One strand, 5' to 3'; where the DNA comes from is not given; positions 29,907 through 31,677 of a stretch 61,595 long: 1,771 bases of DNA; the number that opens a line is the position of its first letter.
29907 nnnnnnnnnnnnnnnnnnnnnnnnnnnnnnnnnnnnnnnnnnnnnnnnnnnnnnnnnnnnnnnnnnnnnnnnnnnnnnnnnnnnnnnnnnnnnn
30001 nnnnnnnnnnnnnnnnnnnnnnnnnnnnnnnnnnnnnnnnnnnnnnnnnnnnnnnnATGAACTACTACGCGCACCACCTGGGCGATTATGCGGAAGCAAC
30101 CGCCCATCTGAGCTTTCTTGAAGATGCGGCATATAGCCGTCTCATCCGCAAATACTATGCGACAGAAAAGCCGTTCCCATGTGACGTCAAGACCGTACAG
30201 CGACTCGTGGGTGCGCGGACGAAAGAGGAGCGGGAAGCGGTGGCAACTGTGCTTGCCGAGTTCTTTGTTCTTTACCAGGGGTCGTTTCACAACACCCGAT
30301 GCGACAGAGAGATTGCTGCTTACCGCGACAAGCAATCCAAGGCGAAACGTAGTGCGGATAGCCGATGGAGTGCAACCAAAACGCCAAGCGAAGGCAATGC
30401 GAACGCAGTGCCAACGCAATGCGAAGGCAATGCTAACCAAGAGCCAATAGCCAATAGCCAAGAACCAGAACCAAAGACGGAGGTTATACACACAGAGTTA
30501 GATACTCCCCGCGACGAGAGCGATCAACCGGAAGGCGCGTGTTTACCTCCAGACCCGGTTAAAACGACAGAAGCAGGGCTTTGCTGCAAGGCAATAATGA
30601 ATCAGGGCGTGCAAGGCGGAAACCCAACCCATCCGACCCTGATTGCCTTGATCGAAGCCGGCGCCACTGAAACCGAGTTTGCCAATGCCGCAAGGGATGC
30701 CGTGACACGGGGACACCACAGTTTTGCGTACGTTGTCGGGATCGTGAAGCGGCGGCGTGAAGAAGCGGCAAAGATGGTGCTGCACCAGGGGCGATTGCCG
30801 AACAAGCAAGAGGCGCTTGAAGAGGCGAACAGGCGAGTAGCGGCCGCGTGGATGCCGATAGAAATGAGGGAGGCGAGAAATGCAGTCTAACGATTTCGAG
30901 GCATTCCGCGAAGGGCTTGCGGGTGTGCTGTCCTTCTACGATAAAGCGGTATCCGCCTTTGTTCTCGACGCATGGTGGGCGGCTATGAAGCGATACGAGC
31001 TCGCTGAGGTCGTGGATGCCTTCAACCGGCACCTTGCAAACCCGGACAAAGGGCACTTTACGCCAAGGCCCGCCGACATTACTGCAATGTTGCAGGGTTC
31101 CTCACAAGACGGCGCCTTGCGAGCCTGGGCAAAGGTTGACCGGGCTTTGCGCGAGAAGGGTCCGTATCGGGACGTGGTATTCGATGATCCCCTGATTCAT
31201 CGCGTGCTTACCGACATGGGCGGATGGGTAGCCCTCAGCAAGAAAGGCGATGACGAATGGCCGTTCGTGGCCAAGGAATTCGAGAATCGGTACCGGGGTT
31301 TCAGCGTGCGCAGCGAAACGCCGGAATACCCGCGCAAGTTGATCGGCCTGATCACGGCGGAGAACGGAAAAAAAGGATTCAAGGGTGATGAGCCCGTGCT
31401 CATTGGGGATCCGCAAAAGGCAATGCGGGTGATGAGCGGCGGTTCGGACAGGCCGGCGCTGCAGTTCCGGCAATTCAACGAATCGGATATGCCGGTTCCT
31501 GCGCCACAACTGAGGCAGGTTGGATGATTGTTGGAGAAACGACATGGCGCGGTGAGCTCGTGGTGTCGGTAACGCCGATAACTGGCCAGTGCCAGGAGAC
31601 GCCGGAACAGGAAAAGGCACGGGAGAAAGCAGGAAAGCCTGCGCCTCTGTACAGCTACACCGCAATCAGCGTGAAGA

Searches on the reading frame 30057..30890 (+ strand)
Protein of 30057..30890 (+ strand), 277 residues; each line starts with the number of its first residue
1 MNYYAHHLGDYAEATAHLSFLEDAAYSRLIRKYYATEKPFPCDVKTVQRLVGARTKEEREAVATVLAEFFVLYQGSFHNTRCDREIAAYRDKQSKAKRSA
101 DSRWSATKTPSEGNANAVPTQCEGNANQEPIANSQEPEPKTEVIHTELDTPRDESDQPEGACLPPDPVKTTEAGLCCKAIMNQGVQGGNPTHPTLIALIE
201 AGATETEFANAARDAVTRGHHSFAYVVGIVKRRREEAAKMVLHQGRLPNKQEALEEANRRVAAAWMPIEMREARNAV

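Call 11: search_protein_families(library=pfam, proteins=[window:30057-30890:+], max_evalue=0.01)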
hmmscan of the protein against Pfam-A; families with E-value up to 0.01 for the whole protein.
window:30057-30890:+ (277 aa): 1 family
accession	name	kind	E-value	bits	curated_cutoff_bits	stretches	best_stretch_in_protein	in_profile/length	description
PF07120.17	DUF1376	-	1.1e-28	99.9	30.1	1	2-87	1-86/86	Protein of unknown function (DUF1376)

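Call 32: search_protein_families(library=phrogs, proteins=[window:30057-30890:+], max_evalue=0.001)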
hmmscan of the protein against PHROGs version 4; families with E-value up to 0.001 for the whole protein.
window:30057-30890:+ (277 aa): 7 families
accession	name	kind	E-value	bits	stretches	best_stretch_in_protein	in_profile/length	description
phrog_12767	-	unknown function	1.3e-38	134.2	1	1-119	1-119/324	-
phrog_21472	-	unknown function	1.1e-31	111.5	1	1-132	4-132/299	-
phrog_4118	-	DNA, RNA and nucleotide metabolism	2.2e-31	110.5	1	1-136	1-141/315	primosomal protein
phrog_3992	-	DNA, RNA and nucleotide metabolism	3.7e-29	103.3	1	1-121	5-121/345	primosomal protein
phrog_9327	-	DNA, RNA and nucleotide metabolism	3.4e-27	96.8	1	1-156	4-166/276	primosomal protein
phrog_6950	-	unknown function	3.7e-26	93.2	1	1-106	1-103/415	-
phrog_6451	-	DNA, RNA and nucleotide metabolism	2.3e-23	84.3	1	1-156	1-154/272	primosomal protein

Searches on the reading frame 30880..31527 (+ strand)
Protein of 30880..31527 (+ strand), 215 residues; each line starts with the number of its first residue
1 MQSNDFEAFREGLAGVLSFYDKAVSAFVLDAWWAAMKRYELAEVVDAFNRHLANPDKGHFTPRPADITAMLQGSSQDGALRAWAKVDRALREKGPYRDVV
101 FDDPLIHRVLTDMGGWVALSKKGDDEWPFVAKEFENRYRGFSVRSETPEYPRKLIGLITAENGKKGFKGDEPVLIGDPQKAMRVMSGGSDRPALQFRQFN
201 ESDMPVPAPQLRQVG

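Call 11: search_protein_families(library=pfam, proteins=[window:30880-31527:+], max_evalue=0.01)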
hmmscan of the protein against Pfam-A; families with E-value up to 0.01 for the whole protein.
window:30880-31527:+ (215 aa): 1 family
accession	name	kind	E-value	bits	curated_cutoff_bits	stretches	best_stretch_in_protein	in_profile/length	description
PF20081.4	DUF6475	-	4.2e-38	130.1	28.5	1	99-188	1-90/90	Domain of unknown function (DUF6475)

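Call 32: search_protein_families(library=phrogs, proteins=[window:30880-31527:+], max_evalue=0.001)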
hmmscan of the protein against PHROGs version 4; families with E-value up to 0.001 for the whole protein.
window:30880-31527:+ (215 aa): 2 families
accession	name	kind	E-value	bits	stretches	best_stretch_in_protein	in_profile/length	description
phrog_10105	-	unknown function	1.1e-65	222.1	1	1-199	1-198/210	-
phrog_9804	-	unknown function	2.8e-06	28.2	1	24-147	28-157/214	-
